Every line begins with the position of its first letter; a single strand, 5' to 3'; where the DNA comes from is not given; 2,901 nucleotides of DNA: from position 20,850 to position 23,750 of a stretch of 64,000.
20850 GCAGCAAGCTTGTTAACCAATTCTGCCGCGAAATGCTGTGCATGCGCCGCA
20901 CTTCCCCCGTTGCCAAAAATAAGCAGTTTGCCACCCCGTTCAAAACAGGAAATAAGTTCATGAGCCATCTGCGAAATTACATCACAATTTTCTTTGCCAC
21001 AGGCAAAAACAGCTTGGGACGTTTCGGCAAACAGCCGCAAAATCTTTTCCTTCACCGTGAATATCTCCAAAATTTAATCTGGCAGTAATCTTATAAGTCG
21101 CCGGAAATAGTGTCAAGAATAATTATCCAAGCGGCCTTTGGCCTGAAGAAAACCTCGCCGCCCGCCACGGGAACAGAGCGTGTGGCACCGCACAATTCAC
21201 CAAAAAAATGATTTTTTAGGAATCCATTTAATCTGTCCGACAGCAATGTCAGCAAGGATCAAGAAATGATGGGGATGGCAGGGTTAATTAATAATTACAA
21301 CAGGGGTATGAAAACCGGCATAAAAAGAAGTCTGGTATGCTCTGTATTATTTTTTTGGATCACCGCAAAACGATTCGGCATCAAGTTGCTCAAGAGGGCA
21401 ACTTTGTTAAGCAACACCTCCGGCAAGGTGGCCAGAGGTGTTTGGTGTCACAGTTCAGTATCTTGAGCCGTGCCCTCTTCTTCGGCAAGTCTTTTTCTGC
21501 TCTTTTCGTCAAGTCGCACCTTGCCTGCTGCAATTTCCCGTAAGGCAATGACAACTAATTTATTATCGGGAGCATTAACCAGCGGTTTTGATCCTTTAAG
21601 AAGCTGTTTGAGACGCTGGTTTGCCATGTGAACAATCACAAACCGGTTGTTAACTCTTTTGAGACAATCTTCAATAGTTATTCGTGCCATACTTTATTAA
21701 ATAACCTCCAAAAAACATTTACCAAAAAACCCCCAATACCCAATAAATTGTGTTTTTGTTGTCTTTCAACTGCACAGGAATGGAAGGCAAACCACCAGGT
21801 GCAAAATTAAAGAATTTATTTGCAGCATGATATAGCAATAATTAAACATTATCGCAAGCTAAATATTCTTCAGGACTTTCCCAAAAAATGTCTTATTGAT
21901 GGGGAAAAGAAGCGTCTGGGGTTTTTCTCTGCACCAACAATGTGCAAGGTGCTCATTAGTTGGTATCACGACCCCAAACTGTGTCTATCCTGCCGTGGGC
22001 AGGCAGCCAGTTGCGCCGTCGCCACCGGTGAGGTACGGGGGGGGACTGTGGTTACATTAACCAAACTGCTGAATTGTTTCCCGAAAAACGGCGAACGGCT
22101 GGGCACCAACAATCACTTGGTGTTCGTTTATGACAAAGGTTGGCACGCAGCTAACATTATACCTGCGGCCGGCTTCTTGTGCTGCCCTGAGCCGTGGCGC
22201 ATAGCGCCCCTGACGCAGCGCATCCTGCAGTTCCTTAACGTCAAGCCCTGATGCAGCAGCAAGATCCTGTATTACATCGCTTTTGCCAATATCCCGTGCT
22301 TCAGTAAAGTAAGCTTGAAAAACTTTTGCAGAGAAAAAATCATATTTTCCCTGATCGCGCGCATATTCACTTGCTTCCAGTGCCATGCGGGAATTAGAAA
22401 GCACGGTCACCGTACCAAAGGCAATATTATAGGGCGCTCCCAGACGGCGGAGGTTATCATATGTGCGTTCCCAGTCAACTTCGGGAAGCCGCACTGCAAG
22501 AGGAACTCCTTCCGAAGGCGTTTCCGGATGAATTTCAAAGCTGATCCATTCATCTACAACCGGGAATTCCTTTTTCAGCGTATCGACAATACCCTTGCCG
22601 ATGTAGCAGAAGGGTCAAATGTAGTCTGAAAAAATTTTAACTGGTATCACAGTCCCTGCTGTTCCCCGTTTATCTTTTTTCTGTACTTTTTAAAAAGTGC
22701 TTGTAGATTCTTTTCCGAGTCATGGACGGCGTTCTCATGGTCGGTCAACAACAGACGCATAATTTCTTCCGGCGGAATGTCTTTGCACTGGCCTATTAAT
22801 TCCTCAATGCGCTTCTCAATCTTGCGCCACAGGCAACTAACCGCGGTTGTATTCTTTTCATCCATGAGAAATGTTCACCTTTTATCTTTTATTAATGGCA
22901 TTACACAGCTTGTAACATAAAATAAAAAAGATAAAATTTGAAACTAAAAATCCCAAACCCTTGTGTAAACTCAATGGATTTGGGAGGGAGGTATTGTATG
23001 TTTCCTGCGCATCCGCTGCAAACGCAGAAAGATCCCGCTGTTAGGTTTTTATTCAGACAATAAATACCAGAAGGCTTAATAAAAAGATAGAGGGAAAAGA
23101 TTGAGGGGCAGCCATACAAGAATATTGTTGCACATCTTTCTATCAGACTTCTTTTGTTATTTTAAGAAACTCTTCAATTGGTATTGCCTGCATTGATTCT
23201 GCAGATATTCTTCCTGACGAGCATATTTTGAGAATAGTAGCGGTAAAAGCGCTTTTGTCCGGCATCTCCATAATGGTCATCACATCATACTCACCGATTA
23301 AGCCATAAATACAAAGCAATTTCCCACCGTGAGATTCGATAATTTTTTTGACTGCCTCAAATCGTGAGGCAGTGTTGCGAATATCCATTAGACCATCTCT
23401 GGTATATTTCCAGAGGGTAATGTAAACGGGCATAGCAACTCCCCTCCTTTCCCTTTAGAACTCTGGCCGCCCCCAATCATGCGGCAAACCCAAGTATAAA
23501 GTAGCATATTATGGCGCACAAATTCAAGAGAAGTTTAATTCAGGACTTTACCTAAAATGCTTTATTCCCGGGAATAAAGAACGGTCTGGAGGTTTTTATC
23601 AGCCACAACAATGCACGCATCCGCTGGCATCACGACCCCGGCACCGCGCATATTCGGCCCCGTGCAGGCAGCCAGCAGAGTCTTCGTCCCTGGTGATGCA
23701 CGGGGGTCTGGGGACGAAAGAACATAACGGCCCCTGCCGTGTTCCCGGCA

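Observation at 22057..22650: DsbA/FrnE-like gene with in-frame TGA at the first Cys of the CxxC motif: candidate selenoprotein missed or split by ORF calling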

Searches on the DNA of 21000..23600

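Call 47: search_rna_families(source=window, start=21000, end=23600, threshold=evalue, max_evalue=1)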
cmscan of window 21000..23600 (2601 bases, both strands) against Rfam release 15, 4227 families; matches with E-value up to 1: 2.
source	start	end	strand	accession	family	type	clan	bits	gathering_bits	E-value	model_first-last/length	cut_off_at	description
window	22893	22992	-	RF02181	ST7-AS2_1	Gene; lncRNA;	-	19.4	80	0.74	1-72/72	no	ST7 antisense RNA 2 conserved region 1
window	22869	22985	-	RF01264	snR83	Gene; snRNA; snoRNA; HACA-box;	CL00023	18.2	75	0.34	1-308/308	no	Small nucleolar RNA snR83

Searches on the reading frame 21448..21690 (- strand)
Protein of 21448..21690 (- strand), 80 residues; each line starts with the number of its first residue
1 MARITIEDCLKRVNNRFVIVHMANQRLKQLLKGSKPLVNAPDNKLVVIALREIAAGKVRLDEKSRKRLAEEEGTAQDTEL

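Call 55: search_protein_families(library=ncbifam, proteins=[window:21448-21690:-], max_evalue=0.1)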
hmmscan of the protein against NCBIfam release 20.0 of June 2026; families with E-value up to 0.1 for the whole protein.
window:21448-21690:- (80 aa): 5 families
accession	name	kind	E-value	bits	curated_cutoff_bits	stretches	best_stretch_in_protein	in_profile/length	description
TIGR00690.1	rpoZ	equivalog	3.6e-17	62.2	23.6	1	1-58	1-59/60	DNA-directed RNA polymerase subunit omega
NF001579.0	PRK00392.6-2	equivalog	1.3e-12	47.5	58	1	6-64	8-69/72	DNA-directed RNA polymerase subunit omega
NF001588.0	PRK00392.8-5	equivalog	0.00022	21.7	76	1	9-59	8-58/63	DNA-directed RNA polymerase subunit omega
NF004413.0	PRK05759.1-4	equivalog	0.005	17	197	1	3-70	58-126/156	F0F1 ATP synthase subunit B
NF003153.0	PRK04115.1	equivalog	0.018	15.1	114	1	5-63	8-63/138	hypothetical protein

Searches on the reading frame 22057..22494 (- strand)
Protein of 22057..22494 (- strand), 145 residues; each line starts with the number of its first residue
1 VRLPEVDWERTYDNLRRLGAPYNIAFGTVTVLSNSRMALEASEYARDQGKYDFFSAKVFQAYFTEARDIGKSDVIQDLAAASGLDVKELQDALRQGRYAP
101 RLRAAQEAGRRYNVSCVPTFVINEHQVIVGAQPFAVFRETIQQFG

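Call 30: list_cluster_members(proteins=[window:22057-22494:-, window:15354-16418:-, window:7884-9713:-, window:47911-49257:+])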
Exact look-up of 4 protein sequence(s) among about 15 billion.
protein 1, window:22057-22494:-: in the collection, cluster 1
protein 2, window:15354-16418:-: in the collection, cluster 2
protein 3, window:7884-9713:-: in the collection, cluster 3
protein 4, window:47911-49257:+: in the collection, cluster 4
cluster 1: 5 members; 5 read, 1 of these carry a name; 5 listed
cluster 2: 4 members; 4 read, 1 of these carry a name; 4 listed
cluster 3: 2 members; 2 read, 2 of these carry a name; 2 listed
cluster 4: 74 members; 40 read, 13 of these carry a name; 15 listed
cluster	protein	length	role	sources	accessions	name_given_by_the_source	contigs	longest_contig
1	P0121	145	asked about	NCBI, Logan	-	-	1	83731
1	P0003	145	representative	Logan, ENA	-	-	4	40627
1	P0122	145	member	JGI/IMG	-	predicted DsbA family dithiol-disulfide isomerase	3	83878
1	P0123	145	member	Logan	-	-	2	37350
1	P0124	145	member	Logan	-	-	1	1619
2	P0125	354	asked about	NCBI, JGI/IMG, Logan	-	recombination protein RecA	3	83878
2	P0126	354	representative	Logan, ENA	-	-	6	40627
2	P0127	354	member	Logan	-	-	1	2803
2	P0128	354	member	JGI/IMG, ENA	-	-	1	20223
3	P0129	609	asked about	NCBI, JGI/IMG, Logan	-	glucosamine--fructose-6-phosphate aminotransferase (isomerizing)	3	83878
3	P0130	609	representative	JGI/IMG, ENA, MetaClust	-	\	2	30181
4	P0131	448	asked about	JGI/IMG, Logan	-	glutamine synthetase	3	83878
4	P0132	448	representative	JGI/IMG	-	glutamine synthetase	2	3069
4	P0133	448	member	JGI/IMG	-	glutamine synthetase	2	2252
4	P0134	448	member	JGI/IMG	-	glutamine synthetase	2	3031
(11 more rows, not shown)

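Call 31: find_encoding_contigs(protein=window:22057-22494:-, flank=500, max_places=4)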
Protein window:22057-22494:- (145 aa): no gene with exactly this product is on record in the collection.

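Call 32: find_encoding_contigs(protein=P0121, flank=500, max_places=4)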
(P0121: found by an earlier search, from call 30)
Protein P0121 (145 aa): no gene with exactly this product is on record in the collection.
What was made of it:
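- Tried and rejected: Exact look-up of the 145-aa product failed twice (calls 31, 32).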

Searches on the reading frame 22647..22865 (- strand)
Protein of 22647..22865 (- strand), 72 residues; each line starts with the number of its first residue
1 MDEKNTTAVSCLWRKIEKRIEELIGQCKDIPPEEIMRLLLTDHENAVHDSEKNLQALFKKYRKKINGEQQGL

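Call 9: search_protein_families(library=pfam, proteins=[window:22647-22865:-])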
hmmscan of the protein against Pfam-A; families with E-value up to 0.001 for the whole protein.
window:22647-22865:- (72 aa): 0 families

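Call 55: search_protein_families(library=ncbifam, proteins=[window:22647-22865:-], max_evalue=0.1)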
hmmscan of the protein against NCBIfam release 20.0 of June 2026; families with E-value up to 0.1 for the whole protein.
window:22647-22865:- (72 aa): 0 families
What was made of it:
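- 22647..22865 (-): Upstream 72-codon ORF (orf72), possibly translationally coupled: its TGA stop (22649..22647) overlaps the GTG start (22650..22648) as GTGA. No Pfam or NCBIfam match (calls 9, 55).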
